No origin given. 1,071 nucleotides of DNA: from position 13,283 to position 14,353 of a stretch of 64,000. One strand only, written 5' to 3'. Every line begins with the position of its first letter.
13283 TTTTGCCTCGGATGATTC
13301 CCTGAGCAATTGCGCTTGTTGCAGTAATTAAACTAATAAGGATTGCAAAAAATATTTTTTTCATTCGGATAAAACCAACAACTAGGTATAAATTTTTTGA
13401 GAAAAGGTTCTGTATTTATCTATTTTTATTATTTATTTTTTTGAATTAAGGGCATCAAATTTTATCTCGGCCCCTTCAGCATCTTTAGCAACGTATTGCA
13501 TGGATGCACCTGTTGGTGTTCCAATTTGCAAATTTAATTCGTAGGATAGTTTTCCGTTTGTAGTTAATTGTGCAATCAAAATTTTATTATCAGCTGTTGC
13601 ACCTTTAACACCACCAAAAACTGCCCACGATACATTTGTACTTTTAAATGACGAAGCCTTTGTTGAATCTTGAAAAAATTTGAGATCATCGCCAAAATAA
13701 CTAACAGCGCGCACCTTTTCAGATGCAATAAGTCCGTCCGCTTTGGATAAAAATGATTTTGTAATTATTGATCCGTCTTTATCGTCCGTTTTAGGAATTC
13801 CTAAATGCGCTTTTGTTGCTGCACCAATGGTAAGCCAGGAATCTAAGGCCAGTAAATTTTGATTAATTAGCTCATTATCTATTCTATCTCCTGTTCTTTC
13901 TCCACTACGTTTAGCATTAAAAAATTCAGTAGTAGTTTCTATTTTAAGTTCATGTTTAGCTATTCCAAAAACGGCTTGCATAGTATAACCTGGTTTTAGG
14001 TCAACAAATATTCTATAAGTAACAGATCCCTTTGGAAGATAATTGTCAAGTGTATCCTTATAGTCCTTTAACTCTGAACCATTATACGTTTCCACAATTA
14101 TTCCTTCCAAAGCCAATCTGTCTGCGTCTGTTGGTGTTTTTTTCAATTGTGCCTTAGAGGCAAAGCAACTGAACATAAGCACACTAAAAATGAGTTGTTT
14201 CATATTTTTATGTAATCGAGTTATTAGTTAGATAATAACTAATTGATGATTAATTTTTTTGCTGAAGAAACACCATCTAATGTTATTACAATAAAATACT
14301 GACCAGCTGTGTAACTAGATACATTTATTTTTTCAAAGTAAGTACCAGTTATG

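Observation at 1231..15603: TonB-receptor cluster built around four paralogs of an unnamed ~240-aa secreted domain, three with T9SS tails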

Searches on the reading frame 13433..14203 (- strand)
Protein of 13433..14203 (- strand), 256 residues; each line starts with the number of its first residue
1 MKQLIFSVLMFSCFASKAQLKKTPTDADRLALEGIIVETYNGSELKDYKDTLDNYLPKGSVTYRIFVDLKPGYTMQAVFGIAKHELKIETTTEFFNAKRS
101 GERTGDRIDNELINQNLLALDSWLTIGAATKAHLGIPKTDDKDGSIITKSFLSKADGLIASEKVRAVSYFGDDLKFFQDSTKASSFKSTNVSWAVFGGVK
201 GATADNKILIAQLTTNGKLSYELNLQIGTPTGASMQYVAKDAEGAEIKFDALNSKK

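Call 3: search_protein_families(library=pfam, proteins=[window:13433-14203:-], max_evalue=0.01)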
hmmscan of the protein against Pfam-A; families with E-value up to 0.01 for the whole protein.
window:13433-14203:- (256 aa): 0 families

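Call 4: search_protein_families(library=ncbifam, proteins=[window:13433-14203:-], max_evalue=0.01)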
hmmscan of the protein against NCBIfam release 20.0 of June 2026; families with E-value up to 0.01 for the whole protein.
window:13433-14203:- (256 aa): 0 families

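Call 9: find_homologous_proteins(query=window:13433-14203:-, max_evalue=0.001)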
Query window:13433-14203:- (256 aa): 727 proteins with E <= 0.001 among 1353 candidates; the best 120 are listed.
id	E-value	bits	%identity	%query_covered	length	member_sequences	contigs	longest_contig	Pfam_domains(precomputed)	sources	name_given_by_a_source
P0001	3.6e-162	555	100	100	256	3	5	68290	-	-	-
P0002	7.8e-95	335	67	92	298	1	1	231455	-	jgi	-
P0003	1.4e-93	331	65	96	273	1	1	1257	-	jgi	jgi:hypothetical protein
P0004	3.7e-90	319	60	99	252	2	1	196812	-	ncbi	-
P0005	4.6e-87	309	63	92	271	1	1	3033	-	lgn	-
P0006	2.5e-86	307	60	98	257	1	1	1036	-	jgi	jgi:hypothetical protein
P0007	5.0e-86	306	61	93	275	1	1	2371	-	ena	-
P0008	6.3e-86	306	60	96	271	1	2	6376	-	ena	-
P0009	2.0e-83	297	60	98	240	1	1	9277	-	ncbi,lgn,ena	-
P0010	2.1e-83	297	60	96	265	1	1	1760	-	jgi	jgi:hypothetical protein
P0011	2.4e-83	297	58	95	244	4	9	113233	-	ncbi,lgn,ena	-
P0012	1.4e-81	291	53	96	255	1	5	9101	-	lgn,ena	-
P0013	2.2e-81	291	57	98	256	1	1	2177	-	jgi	jgi:hypothetical protein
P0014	2.6e-81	290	57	98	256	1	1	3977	-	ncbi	-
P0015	3.9e-81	290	55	99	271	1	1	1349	-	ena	-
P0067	5.6e-72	260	53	92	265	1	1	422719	-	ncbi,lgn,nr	ncbi:MAG: hypothetical protein JWP12_693 [Bacteroidetes bacterium]|nr:hypothetical protein [Bacteroi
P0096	1.3e-67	246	49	98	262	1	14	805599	-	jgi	jgi:hypothetical protein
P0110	1.0e-65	239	47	98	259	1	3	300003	-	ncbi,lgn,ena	-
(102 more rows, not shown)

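Call 12: find_encoding_contigs(protein=P0067, flank=10000, max_places=2)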
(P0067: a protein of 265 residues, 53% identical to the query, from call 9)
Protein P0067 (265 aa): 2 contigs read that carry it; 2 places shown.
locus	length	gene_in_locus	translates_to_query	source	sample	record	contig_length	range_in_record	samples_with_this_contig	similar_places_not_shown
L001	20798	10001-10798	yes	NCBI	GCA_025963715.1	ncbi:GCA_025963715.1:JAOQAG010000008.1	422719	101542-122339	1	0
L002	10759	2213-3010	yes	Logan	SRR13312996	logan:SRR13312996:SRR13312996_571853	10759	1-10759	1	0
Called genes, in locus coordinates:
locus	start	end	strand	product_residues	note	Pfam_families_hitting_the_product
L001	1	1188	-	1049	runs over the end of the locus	PF00873:ACR_tran, PF03176:MMPL (weak)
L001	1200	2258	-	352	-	PF25917:BSH_RND, PF25973:BSH_CzcB (weak), PF25954:Beta-barrel_RND_2, PF25990:Beta-barrel_YknX, PF25967:RND-MFP_C, PF25975:CzcB_C (weak), PF25989:YknX_C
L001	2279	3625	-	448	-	PF02321:OEP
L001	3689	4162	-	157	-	PF12802:MarR_2 (faint), PF27059:HTH_MmpR5 (weak)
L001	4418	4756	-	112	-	PF01035:DNA_binding_1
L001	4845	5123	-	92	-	-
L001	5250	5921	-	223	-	PF02390:Methyltransf_4, PF13649:Methyltransf_25, PF13847:Methyltransf_31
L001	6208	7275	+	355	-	PF13528:Glyco_trans_1_3 (faint), PF04101:Glyco_tran_28_C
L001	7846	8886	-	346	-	PF00512:HisKA, PF02518:HATPase_c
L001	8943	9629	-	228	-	PF00072:Response_reg, PF00486:Trans_reg_C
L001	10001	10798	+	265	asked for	-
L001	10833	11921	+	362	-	PF18962:Por_Secre_tail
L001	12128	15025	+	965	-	PF13715:CarbopepD_reg_2, PF07715:Plug, PF00593:TonB_dep_Rec_b-barrel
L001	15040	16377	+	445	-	PF18962:Por_Secre_tail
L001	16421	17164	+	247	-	PF09603:Fib_succ_major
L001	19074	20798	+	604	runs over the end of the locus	PF28492:Beta_helix_4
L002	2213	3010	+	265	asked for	-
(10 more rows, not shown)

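Call 13: find_encoding_contigs(protein=P0096, flank=10000, max_places=2)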
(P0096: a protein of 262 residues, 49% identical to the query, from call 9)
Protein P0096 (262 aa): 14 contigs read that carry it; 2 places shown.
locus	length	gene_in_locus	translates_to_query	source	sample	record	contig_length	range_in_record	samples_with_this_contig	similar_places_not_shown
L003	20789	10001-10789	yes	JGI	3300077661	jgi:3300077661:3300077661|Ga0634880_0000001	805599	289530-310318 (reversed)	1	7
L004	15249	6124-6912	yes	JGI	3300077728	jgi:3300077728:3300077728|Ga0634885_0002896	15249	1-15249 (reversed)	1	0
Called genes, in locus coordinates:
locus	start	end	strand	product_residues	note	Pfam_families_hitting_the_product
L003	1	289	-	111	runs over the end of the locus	PF01192:RNA_pol_Rpb6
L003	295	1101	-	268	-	PF13174:TPR_6 (faint), PF13428:TPR_14 (faint), PF13525:YfiO, PF13432:TPR_16 (faint), PF13525:YfiO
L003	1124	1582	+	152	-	-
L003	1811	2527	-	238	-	PF10677:DUF2490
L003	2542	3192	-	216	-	PF16316:DUF4956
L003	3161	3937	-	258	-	PF09359:VTC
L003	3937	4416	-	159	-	-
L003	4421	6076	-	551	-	PF18962:Por_Secre_tail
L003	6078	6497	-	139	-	-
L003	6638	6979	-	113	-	-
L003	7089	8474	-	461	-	-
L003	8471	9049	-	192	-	PF04542:Sigma70_r2, PF08281:Sigma70_r4_2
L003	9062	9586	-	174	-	-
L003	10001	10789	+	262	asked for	-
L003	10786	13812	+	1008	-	PF13620:CarboxypepD_reg, PF13715:CarbopepD_reg_2, PF07715:Plug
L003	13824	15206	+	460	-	PF18962:Por_Secre_tail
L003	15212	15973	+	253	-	PF09603:Fib_succ_major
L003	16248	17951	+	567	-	PF28492:Beta_helix_4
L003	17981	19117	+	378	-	PF18962:Por_Secre_tail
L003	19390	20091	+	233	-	PF00072:Response_reg, PF00486:Trans_reg_C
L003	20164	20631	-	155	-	PF07661:MORN_2 (faint)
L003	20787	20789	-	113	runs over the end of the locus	PF13620:CarboxypepD_reg, PF13715:CarbopepD_reg_2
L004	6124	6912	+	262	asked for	-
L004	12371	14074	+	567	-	PF28492:Beta_helix_4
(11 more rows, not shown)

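Call 15: find_encoding_contigs(protein=P0110, flank=10000, max_places=1)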
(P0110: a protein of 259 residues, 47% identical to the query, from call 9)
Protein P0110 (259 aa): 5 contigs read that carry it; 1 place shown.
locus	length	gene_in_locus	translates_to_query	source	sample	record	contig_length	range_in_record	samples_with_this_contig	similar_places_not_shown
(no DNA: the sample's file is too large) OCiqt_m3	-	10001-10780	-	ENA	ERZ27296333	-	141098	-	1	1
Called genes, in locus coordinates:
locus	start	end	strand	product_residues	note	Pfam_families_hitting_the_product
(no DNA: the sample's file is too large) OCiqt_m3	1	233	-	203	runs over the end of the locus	PF01522:Polysacc_deac_1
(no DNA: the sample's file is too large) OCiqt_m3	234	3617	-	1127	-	PF11028:TMEM260_N, PF28497:DUF8416, PF28495:TMEM260_2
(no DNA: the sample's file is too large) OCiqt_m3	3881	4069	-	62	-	-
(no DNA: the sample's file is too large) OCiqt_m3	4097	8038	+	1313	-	PF25390:WD40_RLD, PF00415:RCC1, PF13540:RCC1_2, PF00415:RCC1, PF13540:RCC1_2, PF00415:RCC1, PF25390:WD40_RLD, PF13540:RCC1_2, +4 more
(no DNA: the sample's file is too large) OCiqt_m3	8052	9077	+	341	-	PF11751:PorP_SprF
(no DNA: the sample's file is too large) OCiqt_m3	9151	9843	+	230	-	PF00072:Response_reg, PF00486:Trans_reg_C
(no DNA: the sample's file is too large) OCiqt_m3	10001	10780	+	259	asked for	-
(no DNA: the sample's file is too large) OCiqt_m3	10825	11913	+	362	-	PF18962:Por_Secre_tail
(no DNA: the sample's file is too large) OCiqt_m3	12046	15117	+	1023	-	PF13715:CarbopepD_reg_2 (faint), PF07715:Plug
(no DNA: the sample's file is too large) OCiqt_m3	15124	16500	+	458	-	PF18962:Por_Secre_tail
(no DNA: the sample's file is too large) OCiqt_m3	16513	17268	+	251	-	PF09603:Fib_succ_major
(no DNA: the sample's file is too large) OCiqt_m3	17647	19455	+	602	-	PF28492:Beta_helix_4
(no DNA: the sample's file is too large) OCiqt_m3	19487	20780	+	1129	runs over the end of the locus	PF06832:BiPBP_C (faint), PF17957:Big_7, PF18962:Por_Secre_tail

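Call 16: find_encoding_contigs(protein=P0004, flank=10000, max_places=1)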
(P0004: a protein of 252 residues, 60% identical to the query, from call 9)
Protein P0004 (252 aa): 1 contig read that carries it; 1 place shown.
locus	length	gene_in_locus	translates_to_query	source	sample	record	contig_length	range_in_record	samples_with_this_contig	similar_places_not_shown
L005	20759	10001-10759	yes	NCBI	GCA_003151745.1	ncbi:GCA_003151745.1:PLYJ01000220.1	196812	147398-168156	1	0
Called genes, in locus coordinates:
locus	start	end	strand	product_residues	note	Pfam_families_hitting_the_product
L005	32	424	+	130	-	-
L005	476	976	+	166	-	PF00300:His_Phos_1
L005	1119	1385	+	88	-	-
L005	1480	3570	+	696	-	PF13089:PP_kinase_N, PF02503:PP_kinase, PF17941:PP_kinase_C_1, PF13091:PLDc_2 (weak), PF13090:PP_kinase_C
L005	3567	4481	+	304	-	PF02541:Ppx-GppA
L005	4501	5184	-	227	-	PF00072:Response_reg, PF00486:Trans_reg_C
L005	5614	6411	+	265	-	PF05235:CHAD (weak)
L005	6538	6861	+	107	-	PF13715:CarbopepD_reg_2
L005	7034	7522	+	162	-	-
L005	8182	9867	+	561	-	PF22820:TcaA_3rd_4th (faint), PF06832:BiPBP_C (faint), PF17957:Big_7, PF18962:Por_Secre_tail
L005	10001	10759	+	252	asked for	-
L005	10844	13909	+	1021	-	PF13620:CarboxypepD_reg, PF13715:CarbopepD_reg_2, PF25020:TTR_TEN1-4 (weak), PF07715:Plug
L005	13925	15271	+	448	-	PF18962:Por_Secre_tail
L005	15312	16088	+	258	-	PF09603:Fib_succ_major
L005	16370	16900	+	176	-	-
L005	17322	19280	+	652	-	-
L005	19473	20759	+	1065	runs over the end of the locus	PF17957:Big_7, PF18962:Por_Secre_tail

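Call 20: predict_structure(alignment_id=A2)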
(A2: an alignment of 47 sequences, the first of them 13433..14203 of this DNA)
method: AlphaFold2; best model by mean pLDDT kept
length: 256 residues; sequences in the alignment: 47
mean_pLDDT: 86.3   pTM: 0.85
mean pLDDT of the five models: 86.3, 86.1, 85.7, 85.2, 84.5
residues with pLDDT >= 90: 160; 70-90: 50; 50-70: 41; < 50: 5
segments of 3 or more residues with pLDDT < 50: 50-52
pLDDT, mean of each block of 10 residues (from residue 1): 55 58 89 97 64 69 97 98 96 83 87 79 94 94 77 81 93 75 88 96 97 95 98 96 97 95
secondary structure, 60 per line:
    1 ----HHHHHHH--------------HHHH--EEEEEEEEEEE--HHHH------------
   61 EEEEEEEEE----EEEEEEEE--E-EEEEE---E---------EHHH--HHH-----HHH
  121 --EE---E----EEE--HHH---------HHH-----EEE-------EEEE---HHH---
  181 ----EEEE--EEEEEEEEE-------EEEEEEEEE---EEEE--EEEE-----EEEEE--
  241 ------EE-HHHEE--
elements in order: H5-11 H26-29 E32-42 H45-48 E61-69 E74-81 E86-90 E133-135 E158-160 E168-171 E185-188 E191-199 E207-215 E219-222 E225-228 E234-238

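Call 23: fold_search(model_id=the predicted structure, library=pdb)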
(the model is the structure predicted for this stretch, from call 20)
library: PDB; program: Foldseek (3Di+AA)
matches with E <= 10: 467; with E <= 0.001: 0
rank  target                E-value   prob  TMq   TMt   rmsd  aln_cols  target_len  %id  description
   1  7wrk                  4.7e-03  0.82  0.25  0.34   9.1       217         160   10  Structure of hypothetical protein TTHA1873 from Thermus thermophilus (released 2022-03-09)
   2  7wwn                  5.3e-03  0.75  0.24  0.33   9.2       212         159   10  Structure of hypothetical protein TTHA1873 from Thermus thermophilus with Potassium mercuric iodide (released 2022-04-06)
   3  7wwo_A                9.7e-03  0.72  0.26  0.35   9.3       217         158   10  Dimer form of hypothetical protein TTHA1873 from Thermus thermophilus (released 2022-03-09)
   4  7me6_B                1.3e-02  0.91  0.27  0.45   6.8       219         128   10  Structure of the apo form of YcnI (released 2021-08-18)
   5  7mek_B                1.3e-02  0.85  0.24  0.39   6.9       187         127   11  Structure of copper bound to Ycnl (released 2021-08-18)
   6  7me6_A                1.8e-02  0.72  0.25  0.39   7.1       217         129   10  Structure of the apo form of YcnI (released 2021-08-18)
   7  8um6_B                2.3e-02  0.77  0.24  0.39   6.7       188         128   11  Structure of copper bound to YcnI W137F (released 2024-02-07)
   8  6leb_A                3.9e-02  0.35  0.24  0.21  12.5       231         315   11  Staphylococcus aureus surface protein SdrC mutant-P366H (released 2020-11-25)
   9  8um6_A                5.1e-02  0.66  0.24  0.41   6.7       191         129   11  Structure of copper bound to YcnI W137F (released 2024-02-07)
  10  4fl4_B                5.1e-02  0.33  0.23  0.31  10.4       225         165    8  Scaffoldin conformation and dynamics revealed by a ternary complex from the Clostridium thermocellum cellulosome (released 2012-06-27)
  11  4u3s_A                6.3e-02  0.25  0.22  0.30  11.1       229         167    7  Crystal structure of Coh3ScaB-XDoc_M1ScaA complex: A N-terminal interface mutant of type II Cohesin-X-Dockerin complex (released 2015-07-29)
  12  5k39_A                1.1e-01  0.18  0.20  0.27  10.5       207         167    6  THE TYPE II COHESIN DOCKERIN COMPLEX FROM CLOSTRIDIUM THERMOCELLUM (released 2017-03-29)
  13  4g1e_A                1.1e-01  0.15  0.19  0.07  11.1       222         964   10  Crystal structure of integrin alpha V beta 3 with coil-coiled tag. (released 2012-12-12)
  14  8dzi_C                1.1e-01  0.03  0.12  0.05  20.9       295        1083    8  Structure of SARS-CoV-2 Omicron BA.1.1.529 Spike trimer with one RBD down in complex with the Fab fragment of human ne (released 2022-08-31)
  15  9iuj_A                1.2e-01  0.16  0.20  0.09  10.0       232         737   10  Integrin alpha-v beta-3 in complex with rhodostomin (released 2025-07-30)
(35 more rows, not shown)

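Call 24: find_related_loci(query=A2, collection=genome_contigs, flank=10000)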
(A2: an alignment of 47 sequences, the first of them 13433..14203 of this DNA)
Query A2 (256 aa) in genome_contigs; peptide patterns used: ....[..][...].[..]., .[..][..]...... (x = any residue, [..] = any of these).
268 stretches matched a pattern; 247 encode a relative of the query (tblastn E <= 1e-3); the best 80 are kept; 80 distinct loci.
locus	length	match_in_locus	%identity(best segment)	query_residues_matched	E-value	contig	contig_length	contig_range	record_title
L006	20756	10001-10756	60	4-256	3e-97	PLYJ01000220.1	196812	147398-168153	MAG: Bacteroidetes bacterium isolate palsa_967 73.20120700_P3D.283_contig_9135, whole genome shotgun sequence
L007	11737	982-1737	58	1-252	7e-91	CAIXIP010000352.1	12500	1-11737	MAG: uncultured Bacteroidetes bacterium isolate KT5_bin-767 genome assembly, contig: bin-767:352/358, whole genome shotg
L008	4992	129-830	59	18-252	4e-88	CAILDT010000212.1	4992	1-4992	MAG: uncultured Bacteroidetes bacterium isolate LinL4_bin-1161 genome assembly, contig: bin-1161:212/994, whole genome s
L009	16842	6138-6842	57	18-252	9e-86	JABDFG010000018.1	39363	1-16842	MAG: Bacteroidetes bacterium isolate BWOrgControl_Nextera28_MAG6 3300020967.a:Ga0206820_1032, whole genome shotgun seque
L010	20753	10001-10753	57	4-255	2e-85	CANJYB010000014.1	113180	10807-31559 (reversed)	MAG: Bacteroidetes bacterium isolate RH-23may17-974 genome assembly, contig: RH-23may17-C1132, whole genome shotgun sequ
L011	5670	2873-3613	58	4-252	9e-85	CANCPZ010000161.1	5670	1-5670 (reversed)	MAG: Bacteroidetes bacterium isolate JR-MC-I-240519-234 genome assembly, contig: JR-MC-I-240519-C21998, whole genome sho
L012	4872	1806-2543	56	5-252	1e-84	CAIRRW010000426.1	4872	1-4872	MAG: uncultured Bacteroidetes bacterium isolate MJ-time_bin-7887 genome assembly, contig: bin-7887:426/551, whole genome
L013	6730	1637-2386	52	2-252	2e-81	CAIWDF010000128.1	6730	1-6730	MAG: uncultured Bacteroidetes bacterium isolate Day2-2_bin-746 genome assembly, contig: bin-746:128/312, whole genome sh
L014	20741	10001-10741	52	4-252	3e-81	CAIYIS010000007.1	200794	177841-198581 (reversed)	MAG: uncultured Bacteroidetes bacterium isolate Kiruna_bin-09093 genome assembly, contig: bin-09093:07/85, whole genome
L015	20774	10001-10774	55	1-252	7e-81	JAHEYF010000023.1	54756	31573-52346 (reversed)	MAG: Bacteroidetes bacterium isolate nzgw121 NODE_311_length_54757_cov_4.174043, whole genome shotgun sequence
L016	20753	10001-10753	52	1-252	8e-81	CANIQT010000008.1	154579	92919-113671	MAG: Bacteroidetes bacterium isolate RH-15aug16-189 genome assembly, contig: RH-15aug16-C143, whole genome shotgun seque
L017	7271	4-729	52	11-256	1e-80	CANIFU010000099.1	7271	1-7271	MAG: Bacteroidetes bacterium isolate RH-14apr17-211 genome assembly, contig: RH-14apr17-C32197, whole genome shotgun seq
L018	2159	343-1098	55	4-255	2e-82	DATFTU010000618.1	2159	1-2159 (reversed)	MAG TPA_asm: Bacteroidia bacterium isolate SMAG_U9419 k141_663825, whole genome shotgun sequence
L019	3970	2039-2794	51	1-252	1e-79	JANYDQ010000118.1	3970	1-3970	MAG: Bacteroidetes bacterium isolate 336R_metabinner_73_sub 336R_k141_1206851, whole genome shotgun sequence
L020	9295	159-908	55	5-255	2e-78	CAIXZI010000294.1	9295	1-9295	MAG: uncultured Bacteroidetes bacterium isolate VK_bin-2399 genome assembly, contig: bin-2399:294/716, whole genome shot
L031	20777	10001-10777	47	1-252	6e-70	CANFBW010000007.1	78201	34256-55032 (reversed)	MAG: Flavobacteriales bacterium isolate CH-Oct18-48 genome assembly, contig: CH-Oct18-C224, whole genome shotgun sequenc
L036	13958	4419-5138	49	15-253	7e-66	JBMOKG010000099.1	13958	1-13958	MAG: Bacteroidales bacterium isolate Deming_bin.89 contig12459, whole genome shotgun sequence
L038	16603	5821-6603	50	1-256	2e-65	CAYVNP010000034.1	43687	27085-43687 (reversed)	MAG TPA_asm: uncultured Bacteroidales bacterium isolate SRP272421_co4_81 genome assembly, contig: NODE_1408_length_43687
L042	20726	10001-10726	49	15-255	2e-64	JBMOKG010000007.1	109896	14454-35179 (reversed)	MAG: Bacteroidales bacterium isolate Deming_bin.89 contig201, whole genome shotgun sequence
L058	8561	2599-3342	44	1-246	3e-57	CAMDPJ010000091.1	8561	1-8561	MAG: Chryseobacterium gleum isolate TH-11nov19-287 genome assembly, contig: TH-11nov19-C20706, whole genome shotgun sequ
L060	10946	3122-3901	43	1-252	6e-56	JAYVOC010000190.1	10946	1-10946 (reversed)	MAG: Bacteroidota bacterium isolate GL65_UP_metabinner_16 GL65_UP_metabinner_16_189, whole genome shotgun sequence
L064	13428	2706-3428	43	31-252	3e-55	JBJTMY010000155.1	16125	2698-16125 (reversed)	MAG: Bacteroidota bacterium isolate samp_4451_semibin_111 samp_4451_1229088, whole genome shotgun sequence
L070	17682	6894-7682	40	1-252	4e-54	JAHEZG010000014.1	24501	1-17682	MAG: Chitinophagaceae bacterium isolate nzgw146 NODE_1150_length_24502_cov_2.805463, whole genome shotgun sequence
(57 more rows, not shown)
